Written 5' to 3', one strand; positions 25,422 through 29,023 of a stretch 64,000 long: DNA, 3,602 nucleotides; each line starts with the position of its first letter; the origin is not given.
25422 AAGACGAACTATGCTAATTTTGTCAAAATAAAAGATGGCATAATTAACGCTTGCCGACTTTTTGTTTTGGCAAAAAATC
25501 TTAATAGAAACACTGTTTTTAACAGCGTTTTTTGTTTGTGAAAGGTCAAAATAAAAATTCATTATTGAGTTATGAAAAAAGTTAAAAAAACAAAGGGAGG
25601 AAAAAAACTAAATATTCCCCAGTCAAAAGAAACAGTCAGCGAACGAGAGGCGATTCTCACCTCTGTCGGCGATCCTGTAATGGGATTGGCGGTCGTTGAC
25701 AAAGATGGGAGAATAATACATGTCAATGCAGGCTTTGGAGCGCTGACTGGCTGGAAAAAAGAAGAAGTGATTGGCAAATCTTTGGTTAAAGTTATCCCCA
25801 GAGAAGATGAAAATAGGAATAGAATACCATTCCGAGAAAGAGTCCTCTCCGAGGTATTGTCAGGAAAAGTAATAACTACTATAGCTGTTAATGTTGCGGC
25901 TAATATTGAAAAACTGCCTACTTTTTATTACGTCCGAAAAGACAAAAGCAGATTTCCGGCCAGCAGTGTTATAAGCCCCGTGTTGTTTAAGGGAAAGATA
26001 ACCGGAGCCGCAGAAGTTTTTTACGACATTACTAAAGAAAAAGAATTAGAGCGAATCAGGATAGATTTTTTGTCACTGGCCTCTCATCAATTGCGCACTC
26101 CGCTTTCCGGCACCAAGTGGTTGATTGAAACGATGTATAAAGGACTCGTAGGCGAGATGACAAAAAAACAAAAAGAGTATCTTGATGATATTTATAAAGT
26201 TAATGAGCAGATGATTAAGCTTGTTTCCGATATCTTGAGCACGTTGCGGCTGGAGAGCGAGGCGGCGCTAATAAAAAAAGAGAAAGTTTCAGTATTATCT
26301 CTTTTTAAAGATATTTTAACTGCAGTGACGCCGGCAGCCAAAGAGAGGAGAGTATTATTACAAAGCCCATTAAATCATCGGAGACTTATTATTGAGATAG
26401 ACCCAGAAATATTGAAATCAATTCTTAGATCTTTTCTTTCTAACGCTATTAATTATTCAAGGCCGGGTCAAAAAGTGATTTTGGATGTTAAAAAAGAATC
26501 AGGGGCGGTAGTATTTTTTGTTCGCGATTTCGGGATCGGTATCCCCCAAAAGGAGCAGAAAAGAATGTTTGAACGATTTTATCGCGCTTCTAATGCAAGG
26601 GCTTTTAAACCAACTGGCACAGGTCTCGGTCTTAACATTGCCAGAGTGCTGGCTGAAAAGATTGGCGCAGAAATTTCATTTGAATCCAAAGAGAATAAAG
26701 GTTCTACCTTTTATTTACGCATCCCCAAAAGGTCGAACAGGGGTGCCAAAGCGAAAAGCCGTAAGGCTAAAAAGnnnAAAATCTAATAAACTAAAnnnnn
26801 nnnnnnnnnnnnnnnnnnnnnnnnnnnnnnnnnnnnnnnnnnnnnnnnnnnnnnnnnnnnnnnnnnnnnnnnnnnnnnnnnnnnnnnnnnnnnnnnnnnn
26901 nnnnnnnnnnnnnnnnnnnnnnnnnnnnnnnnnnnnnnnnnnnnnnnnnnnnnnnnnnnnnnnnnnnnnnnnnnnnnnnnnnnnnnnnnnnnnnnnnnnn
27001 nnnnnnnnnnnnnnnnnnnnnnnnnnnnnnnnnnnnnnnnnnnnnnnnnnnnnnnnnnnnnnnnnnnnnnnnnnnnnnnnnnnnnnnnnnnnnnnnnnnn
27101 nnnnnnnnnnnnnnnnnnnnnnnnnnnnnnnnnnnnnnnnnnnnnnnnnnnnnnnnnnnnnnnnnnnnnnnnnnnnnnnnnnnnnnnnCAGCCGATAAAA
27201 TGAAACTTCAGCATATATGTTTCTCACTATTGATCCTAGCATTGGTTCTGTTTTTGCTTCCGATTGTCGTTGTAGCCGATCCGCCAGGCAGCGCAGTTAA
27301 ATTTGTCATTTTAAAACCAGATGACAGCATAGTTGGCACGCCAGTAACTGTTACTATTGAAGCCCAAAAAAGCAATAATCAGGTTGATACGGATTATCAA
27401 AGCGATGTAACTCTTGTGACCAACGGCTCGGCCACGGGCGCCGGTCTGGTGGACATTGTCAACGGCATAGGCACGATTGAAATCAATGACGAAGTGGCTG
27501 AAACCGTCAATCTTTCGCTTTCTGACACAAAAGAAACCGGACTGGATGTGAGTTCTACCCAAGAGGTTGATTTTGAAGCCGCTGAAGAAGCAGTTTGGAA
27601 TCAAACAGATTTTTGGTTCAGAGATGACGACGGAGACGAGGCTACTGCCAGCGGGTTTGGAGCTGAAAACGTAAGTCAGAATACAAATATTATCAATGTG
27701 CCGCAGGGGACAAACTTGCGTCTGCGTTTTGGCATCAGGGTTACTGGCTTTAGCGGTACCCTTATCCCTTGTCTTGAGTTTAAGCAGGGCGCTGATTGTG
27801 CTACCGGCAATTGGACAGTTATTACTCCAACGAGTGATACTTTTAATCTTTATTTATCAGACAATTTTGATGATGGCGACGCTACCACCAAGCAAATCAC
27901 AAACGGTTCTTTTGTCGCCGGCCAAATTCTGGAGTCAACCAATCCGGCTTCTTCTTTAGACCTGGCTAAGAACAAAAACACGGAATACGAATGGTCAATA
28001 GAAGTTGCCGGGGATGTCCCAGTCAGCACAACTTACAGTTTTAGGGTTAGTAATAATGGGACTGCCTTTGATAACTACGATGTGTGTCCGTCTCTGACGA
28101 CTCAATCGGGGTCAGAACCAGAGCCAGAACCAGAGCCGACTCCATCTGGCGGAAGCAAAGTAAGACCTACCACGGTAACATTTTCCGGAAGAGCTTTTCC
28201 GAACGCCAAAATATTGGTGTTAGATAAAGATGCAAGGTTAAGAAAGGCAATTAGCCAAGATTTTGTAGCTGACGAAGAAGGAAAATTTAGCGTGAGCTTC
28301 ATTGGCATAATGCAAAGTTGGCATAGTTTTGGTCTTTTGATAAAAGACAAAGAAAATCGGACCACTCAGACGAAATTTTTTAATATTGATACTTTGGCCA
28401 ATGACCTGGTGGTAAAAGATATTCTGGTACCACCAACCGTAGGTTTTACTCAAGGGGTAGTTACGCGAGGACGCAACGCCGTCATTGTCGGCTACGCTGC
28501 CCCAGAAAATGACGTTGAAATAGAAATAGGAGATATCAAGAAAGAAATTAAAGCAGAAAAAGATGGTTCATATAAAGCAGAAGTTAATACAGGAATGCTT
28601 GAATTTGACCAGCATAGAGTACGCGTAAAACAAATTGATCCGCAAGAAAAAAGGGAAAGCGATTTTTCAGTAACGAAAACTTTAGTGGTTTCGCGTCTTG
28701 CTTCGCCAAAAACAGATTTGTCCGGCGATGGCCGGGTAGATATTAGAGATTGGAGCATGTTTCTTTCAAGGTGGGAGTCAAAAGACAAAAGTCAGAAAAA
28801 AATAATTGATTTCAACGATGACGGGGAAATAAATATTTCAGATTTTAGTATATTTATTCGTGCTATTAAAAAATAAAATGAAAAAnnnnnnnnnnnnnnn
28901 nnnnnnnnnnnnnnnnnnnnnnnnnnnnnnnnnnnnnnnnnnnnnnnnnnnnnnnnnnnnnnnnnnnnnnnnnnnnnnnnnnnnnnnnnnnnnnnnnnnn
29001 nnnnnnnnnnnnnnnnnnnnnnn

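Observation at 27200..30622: Adjacent dockerin-bearing and cohesin-like surface proteins downstream of a two-component pair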

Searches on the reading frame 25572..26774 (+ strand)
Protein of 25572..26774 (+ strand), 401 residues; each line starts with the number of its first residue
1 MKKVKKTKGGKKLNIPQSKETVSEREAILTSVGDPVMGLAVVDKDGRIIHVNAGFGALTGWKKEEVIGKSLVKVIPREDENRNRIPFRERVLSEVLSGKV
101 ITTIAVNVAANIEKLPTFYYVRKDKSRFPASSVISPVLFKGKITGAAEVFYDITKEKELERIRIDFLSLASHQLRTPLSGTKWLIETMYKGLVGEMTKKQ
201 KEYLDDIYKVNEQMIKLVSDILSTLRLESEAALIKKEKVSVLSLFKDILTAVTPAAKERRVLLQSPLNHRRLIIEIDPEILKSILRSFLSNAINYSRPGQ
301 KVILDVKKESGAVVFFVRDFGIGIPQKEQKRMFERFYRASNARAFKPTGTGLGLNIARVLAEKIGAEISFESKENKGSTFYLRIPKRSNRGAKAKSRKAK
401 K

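Call 3: search_protein_families(library=pfam, proteins=[window:25572-26774:+], max_evalue=1)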
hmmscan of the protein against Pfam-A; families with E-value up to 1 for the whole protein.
window:25572-26774:+ (401 aa): 12 families
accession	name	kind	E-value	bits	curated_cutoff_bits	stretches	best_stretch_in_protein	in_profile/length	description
PF02518.31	HATPase_c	-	3.8e-23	82.5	26.4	1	277-387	2-110/111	Histidine kinase-, DNA gyrase B-, and HSP90-like ATPase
PF13426.13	PAS_9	-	4.8e-12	46.5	27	1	38-155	3-103/103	PAS domain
PF00989.32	PAS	-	9.6e-11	42.1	22.6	1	24-139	2-98/113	PAS fold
PF00512.31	HisKA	-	6.8e-10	39.3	26.9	1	164-229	3-65/66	His Kinase A (phospho-acceptor) domain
PF08448.16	PAS_4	-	1.1e-08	35.7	23.1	1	38-157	7-109/110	PAS fold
PF13188.13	PAS_8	-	0.00024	21.3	21.8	1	31-79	9-51/65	PAS domain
PF13581.12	HATPase_c_2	-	0.0037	17.7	27.4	1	289-367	40-113/127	Histidine kinase-like ATPase domain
PF24990.1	PAS_13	-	0.039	14.7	27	1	44-71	8-35/143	ERT1/acuK family PAS domain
PF22604.1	TetR_HI_0893_C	-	0.075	13.9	27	1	210-253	61-104/112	Tetracyclin repressor-like HI_0893, C-terminal domain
PF14598.12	PAS_11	-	0.075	13.4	25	1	43-80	9-46/109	PAS domain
PF12860.13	PAS_7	-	0.085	13.4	27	1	38-76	7-46/115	PAS fold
PF08447.18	PAS_3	-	0.22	12.2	25.6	1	48-84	1-39/89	PAS fold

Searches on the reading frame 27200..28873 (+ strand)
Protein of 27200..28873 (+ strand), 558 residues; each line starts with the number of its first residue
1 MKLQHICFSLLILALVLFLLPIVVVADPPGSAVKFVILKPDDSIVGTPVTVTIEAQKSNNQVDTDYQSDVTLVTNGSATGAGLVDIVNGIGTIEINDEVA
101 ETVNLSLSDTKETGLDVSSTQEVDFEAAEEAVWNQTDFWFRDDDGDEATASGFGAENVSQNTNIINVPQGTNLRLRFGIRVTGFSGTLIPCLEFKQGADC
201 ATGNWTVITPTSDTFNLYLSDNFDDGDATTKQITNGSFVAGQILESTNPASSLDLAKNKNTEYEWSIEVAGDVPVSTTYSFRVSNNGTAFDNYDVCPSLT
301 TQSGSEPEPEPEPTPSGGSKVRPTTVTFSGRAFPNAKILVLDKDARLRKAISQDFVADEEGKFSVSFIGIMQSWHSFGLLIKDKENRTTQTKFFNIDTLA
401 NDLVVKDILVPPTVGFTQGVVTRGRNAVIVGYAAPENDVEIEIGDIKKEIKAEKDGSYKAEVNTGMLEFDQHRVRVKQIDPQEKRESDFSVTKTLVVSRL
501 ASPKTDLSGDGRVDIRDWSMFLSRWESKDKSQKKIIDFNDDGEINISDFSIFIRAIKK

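Call 3: search_protein_families(library=pfam, proteins=[window:27200-28873:+], max_evalue=1)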
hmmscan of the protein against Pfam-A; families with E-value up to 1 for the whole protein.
window:27200-28873:+ (558 aa): 11 families
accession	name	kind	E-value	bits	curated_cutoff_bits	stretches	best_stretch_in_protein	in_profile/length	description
PF00404.24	Dockerin_1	-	3.2e-07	30.9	22.9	1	505-556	2-56/57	Dockerin type I domain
PF07471.18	Phage_Nu1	-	0.0035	17.4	30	1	426-488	44-103/164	Phage DNA packaging protein Nu1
PF17936.7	Big_6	-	0.019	15.6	27.6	1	318-380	7-65/83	Bacterial Ig domain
PF18903.5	DUF5659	-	0.031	14.6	23.6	1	526-558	38-71/75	Domain of unknown function (DUF5659)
PF24216.1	DUF7435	-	0.059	14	27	1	195-226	8-35/60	Domain of unknown function (DUF7435)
PF13499.12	EF-hand_7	-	0.072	13.9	30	1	506-553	12-66/67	EF-hand domain pair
PF00036.39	EF-hand_1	-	0.096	12.7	25.4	0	534-554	7-27/29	EF hand domain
PF02922.24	CBM_48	-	0.1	13.4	22.4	1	249-287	35-72/83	Carbohydrate-binding module 48 (Isoamylase N-terminal domain)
PF23619.1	Ig_VWA7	-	0.1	13.3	27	1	34-67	63-96/104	VWA7 Ig-like domain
PF13405.12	EF-hand_6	-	0.16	12.2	25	0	534-555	7-28/30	EF-hand domain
PF17789.7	MG4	-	0.29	11.8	24.7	0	433-488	29-85/95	Macroglobulin domain MG4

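Call 4: search_protein_families(library=ncbifam, proteins=[window:27200-28873:+], max_evalue=1)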
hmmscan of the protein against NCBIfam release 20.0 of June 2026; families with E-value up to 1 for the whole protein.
window:27200-28873:+ (558 aa): 1 family
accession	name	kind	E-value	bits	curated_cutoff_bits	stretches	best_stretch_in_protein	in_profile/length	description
NF041540.1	dockerin_GC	domain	0.0002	21.7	29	1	506-554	4-61/67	GC-type dockerin domain-anchored protein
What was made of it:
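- Tried and rejected: Pfam and NCBIfam on B: no cohesin hit (calls 3, 4).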

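Call 6: search_solved_structures(query=window:27200-28873:+, max_evalue=10, show_alignments=2)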
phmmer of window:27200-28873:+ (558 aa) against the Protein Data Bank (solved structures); distinct sequences matched with E-value up to 10: 6.
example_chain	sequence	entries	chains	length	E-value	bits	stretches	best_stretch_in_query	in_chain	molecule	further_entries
5lxv_B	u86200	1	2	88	0.028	16.3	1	498-550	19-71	Carbohydrate-binding protein WP_009985128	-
5x1y_B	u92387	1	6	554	0.047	15.6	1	90-201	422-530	Mercuric reductase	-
6hn7_B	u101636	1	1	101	0.056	15.3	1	426-483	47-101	Terminase small subunit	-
2jnx_A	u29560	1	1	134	0.24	13.2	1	504-557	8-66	Calcium binding protein 2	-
4zcu_A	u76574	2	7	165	0.44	12.3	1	505-549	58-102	Calcium-binding mitochondrial carrier protein SCaMC-1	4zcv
2vn5_B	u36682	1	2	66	1.3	10.8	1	506-553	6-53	ENDOGLUCANASE A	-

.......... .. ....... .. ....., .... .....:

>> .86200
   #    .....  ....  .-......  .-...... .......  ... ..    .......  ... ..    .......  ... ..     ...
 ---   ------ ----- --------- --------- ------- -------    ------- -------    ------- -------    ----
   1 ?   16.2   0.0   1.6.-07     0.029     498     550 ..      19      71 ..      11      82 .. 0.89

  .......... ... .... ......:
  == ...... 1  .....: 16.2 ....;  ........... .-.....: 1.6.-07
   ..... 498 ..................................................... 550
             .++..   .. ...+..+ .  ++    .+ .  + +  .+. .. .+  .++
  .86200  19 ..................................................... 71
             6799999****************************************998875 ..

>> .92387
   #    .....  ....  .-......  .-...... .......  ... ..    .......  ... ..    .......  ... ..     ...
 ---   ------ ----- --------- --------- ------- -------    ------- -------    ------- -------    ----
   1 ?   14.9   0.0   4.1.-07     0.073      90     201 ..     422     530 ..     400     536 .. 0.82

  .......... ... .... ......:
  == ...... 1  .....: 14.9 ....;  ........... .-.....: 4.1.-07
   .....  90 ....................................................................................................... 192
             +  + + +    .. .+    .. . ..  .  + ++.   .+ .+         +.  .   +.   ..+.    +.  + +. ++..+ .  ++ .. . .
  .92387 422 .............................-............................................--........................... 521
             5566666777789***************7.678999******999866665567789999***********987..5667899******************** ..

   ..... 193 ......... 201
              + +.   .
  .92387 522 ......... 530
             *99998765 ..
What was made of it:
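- The best PDB sequence hit is a Ruminococcus dockerin in a cohesin complex (5lxv_B, call 6).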

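Call 18: find_homologous_proteins(query=window:27200-28873:+)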
Query window:27200-28873:+ (558 aa): 111 proteins with E <= 0.001 among 8000 candidates.
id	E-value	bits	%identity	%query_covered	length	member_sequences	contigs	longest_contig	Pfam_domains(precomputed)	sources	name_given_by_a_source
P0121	0.0e+0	1213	100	98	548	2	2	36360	PF00404.25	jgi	-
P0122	2.7e-297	1005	73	94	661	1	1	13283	-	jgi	jgi:hypothetical protein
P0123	1.9e-244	830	69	96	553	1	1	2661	PF00404.25,PF00036.39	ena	-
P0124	1.5e-234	798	62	100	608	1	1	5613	PF00404.25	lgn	-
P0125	4.9e-229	780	66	96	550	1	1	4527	PF00404.25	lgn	-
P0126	2.8e-228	777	64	100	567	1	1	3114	-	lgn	-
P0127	1.4e-224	765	63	100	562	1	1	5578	PF00404.25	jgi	-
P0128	1.5e-220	752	52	87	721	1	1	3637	PF00041.28,PF16656.12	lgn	-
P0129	3.4e-220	750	64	97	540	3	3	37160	PF00404.25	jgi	-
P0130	6.3e-220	749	63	96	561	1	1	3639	PF00404.25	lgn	-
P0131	6.4e-220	749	63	100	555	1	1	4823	-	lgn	-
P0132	1.2e-217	742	64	96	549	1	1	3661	PF00404.25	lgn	-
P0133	1.7e-210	718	59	98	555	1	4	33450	PF00404.25,PF17936.8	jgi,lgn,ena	-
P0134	4.1e-210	717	57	79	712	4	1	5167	PF00404.25,PF00041.28,PF16656.12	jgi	jgi:hypothetical protein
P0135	6.1e-206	703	52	96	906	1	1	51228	PF25788.3,PF16794.12,PF00041.28,PF10179.16,PF16656.12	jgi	jgi:hypothetical protein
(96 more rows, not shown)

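Call 59: find_encoding_contigs(protein=P0121, flank=10000, max_places=4)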
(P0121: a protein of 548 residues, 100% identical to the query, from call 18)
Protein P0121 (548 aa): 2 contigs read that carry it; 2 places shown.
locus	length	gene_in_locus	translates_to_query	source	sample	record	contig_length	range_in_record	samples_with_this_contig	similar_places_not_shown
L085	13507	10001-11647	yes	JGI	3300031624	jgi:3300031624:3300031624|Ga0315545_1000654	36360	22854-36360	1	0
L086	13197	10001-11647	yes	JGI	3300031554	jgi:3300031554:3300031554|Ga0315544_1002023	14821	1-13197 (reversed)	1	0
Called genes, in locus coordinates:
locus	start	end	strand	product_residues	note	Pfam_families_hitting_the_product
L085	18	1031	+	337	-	PF01636:APH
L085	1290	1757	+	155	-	PF08719:NADAR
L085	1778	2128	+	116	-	-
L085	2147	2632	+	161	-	PF14584:DUF4446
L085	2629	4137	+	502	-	PF00009:GTP_EFTU, PF00071:Ras, PF01926:MMR_HSR1, PF08477:Roc (weak), PF22042:EF-G_D2, PF11987:IF-2, PF03144:GTP_EFTU_D2 (weak), PF14578:GTP_EFTU_D4, +1 more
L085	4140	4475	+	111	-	PF02033:RBFA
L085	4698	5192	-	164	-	-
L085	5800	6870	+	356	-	PF00089:Trypsin, PF13365:Trypsin_2, PF13180:PDZ_2, PF17820:PDZ_6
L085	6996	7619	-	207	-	PF02163:Peptidase_M50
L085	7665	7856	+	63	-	PF00830:Ribosomal_L28 (weak)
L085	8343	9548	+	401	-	PF00989:PAS, PF08448:PAS_4, PF13426:PAS_9, PF00512:HisKA, PF02518:HATPase_c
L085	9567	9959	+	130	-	PF00072:Response_reg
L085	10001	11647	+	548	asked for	PF00404:Dockerin_1 (weak)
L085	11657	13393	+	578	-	PF19077:Big_13 (faint)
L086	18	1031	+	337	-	PF01636:APH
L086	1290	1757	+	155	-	PF08719:NADAR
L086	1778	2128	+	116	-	-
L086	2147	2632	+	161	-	PF14584:DUF4446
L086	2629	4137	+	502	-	PF00009:GTP_EFTU, PF00071:Ras, PF01926:MMR_HSR1, PF08477:Roc (weak), PF22042:EF-G_D2, PF11987:IF-2, PF03144:GTP_EFTU_D2 (weak), PF14578:GTP_EFTU_D4, +1 more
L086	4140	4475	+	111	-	PF02033:RBFA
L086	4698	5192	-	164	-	-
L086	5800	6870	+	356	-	PF00089:Trypsin, PF13365:Trypsin_2, PF13180:PDZ_2, PF17820:PDZ_6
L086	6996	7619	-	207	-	PF02163:Peptidase_M50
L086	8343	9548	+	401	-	PF00989:PAS, PF08448:PAS_4, PF13426:PAS_9, PF00512:HisKA, PF02518:HATPase_c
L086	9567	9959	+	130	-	PF00072:Response_reg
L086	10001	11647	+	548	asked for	PF00404:Dockerin_1 (weak)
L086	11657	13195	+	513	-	?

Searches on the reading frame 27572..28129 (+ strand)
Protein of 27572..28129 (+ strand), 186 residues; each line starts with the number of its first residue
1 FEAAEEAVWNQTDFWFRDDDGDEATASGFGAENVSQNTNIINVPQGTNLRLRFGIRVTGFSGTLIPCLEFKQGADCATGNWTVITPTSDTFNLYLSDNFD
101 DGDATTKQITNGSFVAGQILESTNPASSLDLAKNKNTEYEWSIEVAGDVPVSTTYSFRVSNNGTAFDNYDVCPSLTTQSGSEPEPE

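Call 46: search_protein_families(library=pfam, alignment_id=A3, max_evalue=0.1)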
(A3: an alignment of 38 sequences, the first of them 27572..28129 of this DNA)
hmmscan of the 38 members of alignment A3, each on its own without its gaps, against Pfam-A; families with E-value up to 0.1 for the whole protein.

A. member 1, window:27572-28129:+ (186 aa): 2 families
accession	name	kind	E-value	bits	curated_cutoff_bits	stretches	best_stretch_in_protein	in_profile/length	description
PF24216.1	DUF7435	-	0.0087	16.7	27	1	71-102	8-35/60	Domain of unknown function (DUF7435)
PF02922.24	CBM_48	-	0.032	15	22.4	1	124-163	34-72/83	Carbohydrate-binding module 48 (Isoamylase N-terminal domain)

B. families by the number of members that match (of 38 scanned): 6 families
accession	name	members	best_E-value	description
PF02922.24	CBM_48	2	0.032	Carbohydrate-binding module 48 (Isoamylase N-terminal domain)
PF09394.16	Inhibitor_I42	2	0.043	Chagasin family peptidase inhibitor I42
PF24216.1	DUF7435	1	0.0087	Domain of unknown function (DUF7435)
PF23926.2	LtfC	1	0.011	LtfC-like, beta-sandwich domain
PF16445.10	DUF5042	1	0.076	Domain of unknown function (DUF5042)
PF20129.4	DUF6519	1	0.077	Family of unknown function (DUF6519)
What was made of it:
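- No glycoside hydrolase, lyase, esterase or CBM profile was found in A or B (calls 3, 4, 46).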

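Call 48: predict_structure(alignment_id=A3)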
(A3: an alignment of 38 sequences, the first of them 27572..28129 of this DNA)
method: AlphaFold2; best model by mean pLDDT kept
length: 186 residues; sequences in the alignment: 38
mean_pLDDT: 94.4   pTM: 0.89
mean pLDDT of the five models: 94.4, 94.3, 93.5, 93.3, 91.1
residues with pLDDT >= 90: 170; 70-90: 8; 50-70: 8; < 50: 0
segments of 3 or more residues with pLDDT < 50: none
pLDDT, mean of each block of 10 residues (from residue 1): 82 97 93 96 97 97 98 93 97 96 97 97 98 98 97 98 96 93 61
secondary structure, 60 per line:
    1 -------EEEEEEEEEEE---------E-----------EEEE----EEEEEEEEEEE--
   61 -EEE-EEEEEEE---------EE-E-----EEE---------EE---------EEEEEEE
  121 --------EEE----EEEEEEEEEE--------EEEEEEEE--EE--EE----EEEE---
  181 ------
elements in order: E8-18 E40-43 E48-58 E62-64 E66-72 E91-93 E114-120 E129-131 E136-145 E154-161 E174-177

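Call 73: fold_search(model_id=the predicted structure, library=viral)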
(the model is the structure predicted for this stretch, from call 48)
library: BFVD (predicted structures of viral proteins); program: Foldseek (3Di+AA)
matches with E <= 10: 592; with E <= 0.001: 0
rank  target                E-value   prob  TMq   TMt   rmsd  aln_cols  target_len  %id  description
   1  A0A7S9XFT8            7.1e-03  0.99  0.38  0.34   8.3       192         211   12  Uncharacterized protein [Virus NIOZ-UU159]
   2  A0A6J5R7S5            1.1e-02  0.99  0.38  0.13   6.4       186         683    6  Peptidase S8/S53 domain containing protein [uncultured Caudovirales phage]
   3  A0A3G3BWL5            1.2e-02  0.69  0.28  0.29  11.1       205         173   12  (no name in the UniProt tables at hand)
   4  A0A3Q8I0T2            1.8e-02  0.95  0.31  0.23   7.8       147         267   12  (no name in the UniProt tables at hand)
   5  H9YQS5                2.4e-02  0.99  0.36  0.21   5.7       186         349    9  (no name in the UniProt tables at hand)
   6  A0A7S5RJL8            2.4e-02  0.72  0.26  0.25   8.9       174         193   11  (no name in the UniProt tables at hand)
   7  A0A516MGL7            2.5e-02  0.96  0.41  0.12   7.9       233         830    8  (no name in the UniProt tables at hand)
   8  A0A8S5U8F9            3.5e-02  0.96  0.40  0.21   8.0       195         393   12  Clumping factor [Siphoviridae sp. ct9j27]
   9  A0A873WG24            3.5e-02  0.94  0.34  0.15   7.2       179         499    9  Major tail protein [Providencia phage Kokobel1]
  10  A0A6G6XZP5            4.5e-02  0.72  0.32  0.40   9.1       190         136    8  (no name in the UniProt tables at hand)
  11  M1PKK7                4.8e-02  0.77  0.35  0.42   8.3       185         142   10  (no name in the UniProt tables at hand)
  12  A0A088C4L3            5.0e-02  0.30  0.28  0.19  19.5       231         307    9  (no name in the UniProt tables at hand)
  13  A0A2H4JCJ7            5.9e-02  0.69  0.35  0.43   7.9       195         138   15  Uncharacterized protein [uncultured Caudovirales phage]
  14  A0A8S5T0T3            5.9e-02  0.35  0.31  0.34  13.1       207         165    7  Uncharacterized protein [Siphoviridae sp. ctKFk2]
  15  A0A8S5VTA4            6.2e-02  0.38  0.32  0.09  13.1       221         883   11  (no name in the UniProt tables at hand)
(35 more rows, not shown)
